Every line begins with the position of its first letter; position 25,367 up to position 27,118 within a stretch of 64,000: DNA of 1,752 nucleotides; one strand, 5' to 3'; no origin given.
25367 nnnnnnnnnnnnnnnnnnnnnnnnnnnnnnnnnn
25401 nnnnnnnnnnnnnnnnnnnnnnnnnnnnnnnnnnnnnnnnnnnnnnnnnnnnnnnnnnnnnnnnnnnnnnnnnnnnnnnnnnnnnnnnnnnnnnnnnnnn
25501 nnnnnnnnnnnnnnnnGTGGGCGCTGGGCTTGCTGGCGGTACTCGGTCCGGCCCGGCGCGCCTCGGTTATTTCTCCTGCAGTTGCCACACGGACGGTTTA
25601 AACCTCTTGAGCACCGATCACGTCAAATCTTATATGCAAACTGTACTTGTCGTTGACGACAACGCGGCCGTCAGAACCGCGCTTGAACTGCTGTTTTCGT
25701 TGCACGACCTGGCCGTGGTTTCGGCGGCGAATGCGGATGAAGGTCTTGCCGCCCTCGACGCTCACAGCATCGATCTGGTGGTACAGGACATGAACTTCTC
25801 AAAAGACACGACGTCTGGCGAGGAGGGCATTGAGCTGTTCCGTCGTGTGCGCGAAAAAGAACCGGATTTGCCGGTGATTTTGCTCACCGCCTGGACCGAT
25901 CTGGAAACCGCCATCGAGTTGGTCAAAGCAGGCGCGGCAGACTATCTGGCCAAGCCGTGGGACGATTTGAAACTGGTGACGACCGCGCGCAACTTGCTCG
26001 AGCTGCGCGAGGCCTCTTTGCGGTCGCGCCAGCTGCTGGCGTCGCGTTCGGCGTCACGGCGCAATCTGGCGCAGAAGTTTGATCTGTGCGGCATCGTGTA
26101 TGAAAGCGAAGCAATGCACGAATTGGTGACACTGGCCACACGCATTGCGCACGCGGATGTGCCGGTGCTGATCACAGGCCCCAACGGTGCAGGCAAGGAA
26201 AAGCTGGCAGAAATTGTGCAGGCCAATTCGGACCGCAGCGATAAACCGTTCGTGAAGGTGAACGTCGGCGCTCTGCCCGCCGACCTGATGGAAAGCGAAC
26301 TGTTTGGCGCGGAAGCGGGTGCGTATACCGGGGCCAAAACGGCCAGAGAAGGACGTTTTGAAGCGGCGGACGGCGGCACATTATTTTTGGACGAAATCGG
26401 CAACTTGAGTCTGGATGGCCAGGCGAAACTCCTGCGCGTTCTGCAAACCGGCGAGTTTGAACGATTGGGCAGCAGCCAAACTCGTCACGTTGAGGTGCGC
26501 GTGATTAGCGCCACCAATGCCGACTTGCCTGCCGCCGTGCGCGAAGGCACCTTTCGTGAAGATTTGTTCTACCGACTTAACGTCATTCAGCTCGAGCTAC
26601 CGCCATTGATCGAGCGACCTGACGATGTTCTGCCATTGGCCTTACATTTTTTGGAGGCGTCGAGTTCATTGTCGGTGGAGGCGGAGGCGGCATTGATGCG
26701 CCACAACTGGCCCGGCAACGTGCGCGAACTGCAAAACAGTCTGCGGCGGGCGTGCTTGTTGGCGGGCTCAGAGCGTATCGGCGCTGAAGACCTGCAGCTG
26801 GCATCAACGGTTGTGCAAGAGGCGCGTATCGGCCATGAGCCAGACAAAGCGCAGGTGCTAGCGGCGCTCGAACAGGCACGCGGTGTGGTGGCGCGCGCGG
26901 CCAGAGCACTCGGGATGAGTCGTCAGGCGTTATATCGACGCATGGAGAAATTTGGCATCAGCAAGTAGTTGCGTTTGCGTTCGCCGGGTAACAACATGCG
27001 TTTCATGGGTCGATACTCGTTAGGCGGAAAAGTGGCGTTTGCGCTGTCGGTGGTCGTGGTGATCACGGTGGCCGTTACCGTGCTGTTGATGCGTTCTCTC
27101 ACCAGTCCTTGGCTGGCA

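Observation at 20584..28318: Sigma-54-wired MacB-type ABC efflux module whose kinase has no sensor domain (possible proteobacterial analogue of Bce-type transporter-coupled sensing)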

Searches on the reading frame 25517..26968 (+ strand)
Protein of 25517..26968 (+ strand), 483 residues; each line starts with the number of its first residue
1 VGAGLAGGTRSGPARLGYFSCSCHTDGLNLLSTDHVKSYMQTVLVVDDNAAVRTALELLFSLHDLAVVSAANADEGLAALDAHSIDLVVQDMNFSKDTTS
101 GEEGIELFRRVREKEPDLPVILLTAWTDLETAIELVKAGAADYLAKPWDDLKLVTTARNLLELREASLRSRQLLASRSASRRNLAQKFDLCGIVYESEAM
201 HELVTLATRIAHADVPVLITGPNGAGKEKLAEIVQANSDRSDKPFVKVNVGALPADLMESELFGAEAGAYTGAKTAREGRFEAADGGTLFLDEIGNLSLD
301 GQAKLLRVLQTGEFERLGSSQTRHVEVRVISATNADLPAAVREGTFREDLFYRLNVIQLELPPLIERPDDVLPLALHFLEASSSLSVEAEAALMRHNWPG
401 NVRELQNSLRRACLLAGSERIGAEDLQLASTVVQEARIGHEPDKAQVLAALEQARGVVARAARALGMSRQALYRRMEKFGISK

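Call 3: search_protein_families(library=pfam, proteins=[window:25517-26968:+], max_evalue=0.01)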
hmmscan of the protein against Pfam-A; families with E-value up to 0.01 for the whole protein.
window:25517-26968:+ (483 aa): 11 families
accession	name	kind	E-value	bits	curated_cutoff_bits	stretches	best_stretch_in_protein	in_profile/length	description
PF00158.32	Sigma54_activat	-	2e-67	226.5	20.2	1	193-359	1-167/168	Sigma-54 interaction domain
PF00072.30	Response_reg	-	8.7e-24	84.3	30.2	1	43-156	1-109/111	Response regulator receiver domain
PF14532.12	Sigma54_activ_2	-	2.7e-19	70.2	25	1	197-364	4-138/138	Sigma-54 interaction domain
PF25601.1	AAA_lid_14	-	3.6e-15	56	27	1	366-428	2-72/87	AAA+ ATPase lid domain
PF02954.25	HTH_8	-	3e-11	43.3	22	1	444-479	7-42/42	Bacterial regulatory protein, Fis family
PF07728.20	AAA_5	-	2.1e-05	25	22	1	216-334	1-122/139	AAA domain (dynein-related subfamily)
PF00004.35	AAA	-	0.0011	19.9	21.2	1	217-342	1-119/131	ATPase family associated with various cellular activities (AAA)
PF13556.12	HTH_30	-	0.0028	17.9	27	0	447-479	4-36/59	PucR C-terminal helix-turn-helix domain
PF07724.20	AAA_2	-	0.0029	18.1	27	1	217-325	6-112/166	AAA domain (Cdc48 subfamily)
PF18024.7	HTH_50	-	0.003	17.7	27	1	460-482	28-50/50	Helix-turn-helix domain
PF13551.12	HTH_29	-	0.0045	17.5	28.1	0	444-474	1-31/64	Winged helix-turn helix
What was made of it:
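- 25634..26968 (+): NtrC-family response regulator and sigma-54 activator (REC, AAA+ with a GAYTGA loop, Fis-type HTH). Response_reg 9e-24, Sigma54_activat 2e-67 and HTH_8 3e-11 (call 3).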

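Call 5: search_protein_families(library=ncbifam, proteins=[window:25517-26968:+], max_evalue=0.001)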
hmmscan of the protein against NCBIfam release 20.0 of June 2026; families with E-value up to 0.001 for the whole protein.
window:25517-26968:+ (483 aa): 103 families (the best 25 are shown)
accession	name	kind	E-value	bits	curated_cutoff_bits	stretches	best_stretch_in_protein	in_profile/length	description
TIGR01818.1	ntrC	equivalog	9.4e-110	367.5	558.6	1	43-428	1-379/463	nitrogen regulation protein NR(I)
NF008469.0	PRK11361.1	equivalog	7e-107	358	714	1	40-482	4-457/461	acetoacetate metabolism transcriptional regulator AtoC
TIGR02915.1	PEP_resp_reg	equivalog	1.1e-101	340.9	502.6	1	43-481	1-444/445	PEP-CTERM-box response regulator transcription factor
TIGR01817.1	nifA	equivalog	1.1e-93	314.8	528.85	1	163-433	170-445/534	nif-specific transcriptional activator NifA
NF008176.1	PRK10923.1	equivalog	9.9e-93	311.2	620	1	42-443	5-400/469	nitrogen regulation protein NR(I)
NF038308.1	RNA_repair_RtcR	equivalog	3.6e-92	309.9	650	1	33-429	21-435/530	RNA repair transcriptional activator RtcR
NF041946.1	LuxO_transreg_Vib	equivalog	3.1e-89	299.9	800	1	46-427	2-377/463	quorum-sensing sigma-54 dependent transcriptional regulator LuxO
NF049963.1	RespRegFlgRCampy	domain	3.3e-88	296.4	750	1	43-479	3-427/429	fla regulon two-component system response regulator FlgR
NF007689.0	PRK10365.1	equivalog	2.8e-87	293.3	760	1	42-476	7-439/441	sigma-54-dependent response regulator transcription factor ZraR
NF003451.0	PRK05022.1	equivalog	1.7e-85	287.7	476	1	168-431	168-437/512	nitric oxide reductase transcriptional regulator NorR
NF051870.1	NAssimRespRegNtrX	equivalog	2e-85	287.4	600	1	41-480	2-451/452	nitrogen assimilation response regulator NtrX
NF050807.1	TransRegFlbDCaul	equivalog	2.7e-84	283.6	750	1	192-461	119-397/454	sigma-54-dependent transcriptional regulator FlbD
NF011695.0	PRK15115.1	equivalog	6.4e-83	279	763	1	42-478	8-435/445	two-component system response regulator GlrR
NF041552.1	TF_PrdR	equivalog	1.6e-76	257.9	795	1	184-479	262-576/577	sigma-54 dependent transcriptional regulator PrdR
NF041906.1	V4R_TF_MobR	exception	3.7e-74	250.1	999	1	188-478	229-543/544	phenol degradation transcriptional regulator MobR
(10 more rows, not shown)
